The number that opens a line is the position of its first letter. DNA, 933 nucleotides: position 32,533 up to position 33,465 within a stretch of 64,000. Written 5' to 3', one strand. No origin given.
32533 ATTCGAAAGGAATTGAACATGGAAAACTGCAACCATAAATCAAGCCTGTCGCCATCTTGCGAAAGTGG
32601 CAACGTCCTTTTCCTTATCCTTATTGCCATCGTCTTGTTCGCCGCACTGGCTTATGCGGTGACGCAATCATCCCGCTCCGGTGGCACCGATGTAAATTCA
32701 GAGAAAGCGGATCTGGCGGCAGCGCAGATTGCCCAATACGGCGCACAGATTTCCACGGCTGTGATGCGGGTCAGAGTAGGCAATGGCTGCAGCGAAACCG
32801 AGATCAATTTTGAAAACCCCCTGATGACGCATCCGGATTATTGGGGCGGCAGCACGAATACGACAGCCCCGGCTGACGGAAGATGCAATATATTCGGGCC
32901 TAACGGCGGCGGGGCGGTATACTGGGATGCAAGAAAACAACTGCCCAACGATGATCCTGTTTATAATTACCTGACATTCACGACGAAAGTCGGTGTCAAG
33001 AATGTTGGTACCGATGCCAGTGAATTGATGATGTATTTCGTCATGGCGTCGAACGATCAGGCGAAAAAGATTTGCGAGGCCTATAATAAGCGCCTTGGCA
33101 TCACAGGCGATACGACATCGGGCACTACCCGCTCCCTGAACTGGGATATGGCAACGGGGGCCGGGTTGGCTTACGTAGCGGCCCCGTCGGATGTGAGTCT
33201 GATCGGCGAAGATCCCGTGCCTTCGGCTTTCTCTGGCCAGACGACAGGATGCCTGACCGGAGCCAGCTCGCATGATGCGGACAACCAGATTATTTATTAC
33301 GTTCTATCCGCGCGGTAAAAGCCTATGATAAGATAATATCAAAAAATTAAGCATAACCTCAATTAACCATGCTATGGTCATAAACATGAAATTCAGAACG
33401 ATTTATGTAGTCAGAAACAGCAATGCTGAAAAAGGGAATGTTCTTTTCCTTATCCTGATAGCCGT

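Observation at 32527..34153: Tandem pilin-like paralogs with a non-canonical N-terminal hydrophobic segment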

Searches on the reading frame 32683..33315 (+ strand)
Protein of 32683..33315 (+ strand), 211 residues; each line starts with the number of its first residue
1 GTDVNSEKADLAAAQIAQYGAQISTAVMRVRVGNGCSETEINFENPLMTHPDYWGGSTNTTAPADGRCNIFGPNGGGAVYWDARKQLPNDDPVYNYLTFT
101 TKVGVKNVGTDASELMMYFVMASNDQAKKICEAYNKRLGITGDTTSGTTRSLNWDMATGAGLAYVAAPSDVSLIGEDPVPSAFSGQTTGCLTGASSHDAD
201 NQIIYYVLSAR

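Call 48: predict_structure(alignment_id=A3)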
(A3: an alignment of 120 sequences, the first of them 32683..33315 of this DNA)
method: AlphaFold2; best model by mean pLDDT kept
length: 211 residues; sequences in the alignment: 120
mean_pLDDT: 89.3   pTM: 0.88
mean pLDDT of the five models: 89.3, 89.2, 87.9, 87.2, 86.8
residues with pLDDT >= 90: 145; 70-90: 47; 50-70: 19; < 50: 0
segments of 3 or more residues with pLDDT < 50: none
pLDDT, mean of each block of 10 residues (from residue 1): 85 97 98 97 88 68 97 96 91 85 94 94 93 97 81 80 87 87 95 71 94 92
secondary structure, 60 per line:
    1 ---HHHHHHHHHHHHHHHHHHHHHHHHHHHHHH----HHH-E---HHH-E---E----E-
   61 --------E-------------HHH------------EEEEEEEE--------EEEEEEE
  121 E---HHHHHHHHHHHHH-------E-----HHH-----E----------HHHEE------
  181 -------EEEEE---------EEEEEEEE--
elements in order: H4-33 E98-105 E114-121 H125-137 E188-192 E202-209

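Call 50: fold_search(model_id=the predicted structure, library=pdb)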
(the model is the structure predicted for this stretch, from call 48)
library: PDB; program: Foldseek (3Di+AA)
matches with E <= 10: 144; with E <= 0.001: 0
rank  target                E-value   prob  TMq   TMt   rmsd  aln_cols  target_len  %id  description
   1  6t8s_AAA              8.8e-02  0.35  0.30  0.44   8.2       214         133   10  Structure of the major Type IV pilin PilA1 from Clostridium difficile (released 2020-03-25)
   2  6t8s_CCC              3.2e-01  0.18  0.30  0.43   7.9       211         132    9  Structure of the major Type IV pilin PilA1 from Clostridium difficile (released 2020-03-25)
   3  6t8s_BBB              5.8e-01  0.14  0.31  0.43   8.8       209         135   10  Structure of the major Type IV pilin PilA1 from Clostridium difficile (released 2020-03-25)
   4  1gae_O                7.0e-01  0.04  0.16  0.12   8.9       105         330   10  COMPARISON OF THE STRUCTURES OF WILD TYPE AND A N313T MUTANT OF ESCHERICHIA COLI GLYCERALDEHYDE 3-PHOSPHATE DEHYDROGEN (released 1996-03-08)
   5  5ur0_A                8.5e-01  0.04  0.16  0.11   9.5       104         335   12  Crystallographic structure of glyceraldehyde-3-phosphate dehydrogenase from Naegleria gruberi (released 2018-03-14)
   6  6nlx_A                9.1e-01  0.04  0.16  0.12   9.2       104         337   14  Crystal Structure of Glyceraldehyde-3-phosphate Dehydrogenase from Naegleria fowleri with bound NAD (released 2019-01-23)
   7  3e5r_A                9.7e-01  0.04  0.17  0.12   8.9       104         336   13  Crystal structure and Functional Analysis of Glyceraldehyde-3-phosphate Dehydrogenase from Oryza Sativa (released 2009-08-18)
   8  3v1y_A                1.3e+00  0.04  0.17  0.12   8.9       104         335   13  Crystal structures of glyceraldehyde-3-phosphate dehydrogenase complexes with NAD (released 2012-11-28)
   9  2fl5_A                1.4e+00  0.01  0.11  0.11  12.6       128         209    8  Cofactor-containing antibodies: Crystal structure of the original yellow antibody (released 2006-02-21)
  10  9fl1_B                1.5e+00  0.02  0.15  0.11   8.8       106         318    8  Apo Glyceraldehyde 3-phosphate Dehydrogenase (GapA) from Helicobacter pylori (released 2025-06-18)
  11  7jxh_B                1.5e+00  0.01  0.09  0.08  12.6        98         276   11  HER2 in complex with JBJ-08-178-01 (released 2021-09-08)
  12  7uoj_D                1.6e+00  0.02  0.14  0.20  14.0       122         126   11  The CryoEM structure of N49-P9.6-FR3 and PGT121 Fabs in complex with BG505 SOSIP.664 (released 2023-05-03)
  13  9fl1_C                1.7e+00  0.02  0.15  0.11   8.7       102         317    8  Apo Glyceraldehyde 3-phosphate Dehydrogenase (GapA) from Helicobacter pylori (released 2025-06-18)
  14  3l0d_A                1.9e+00  0.03  0.16  0.11   8.8       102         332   10  Crystal structure of glyceraldehyde-3-phosphate dehydrogenase from Bartonella henselae with bound NAD (released 2009-12-29)
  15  3sth_C                1.9e+00  0.03  0.16  0.11   9.1       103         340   13  Crystal structure of glyceraldehyde-3-phosphate dehydrogenase from Toxoplasma gondii (released 2011-08-03)
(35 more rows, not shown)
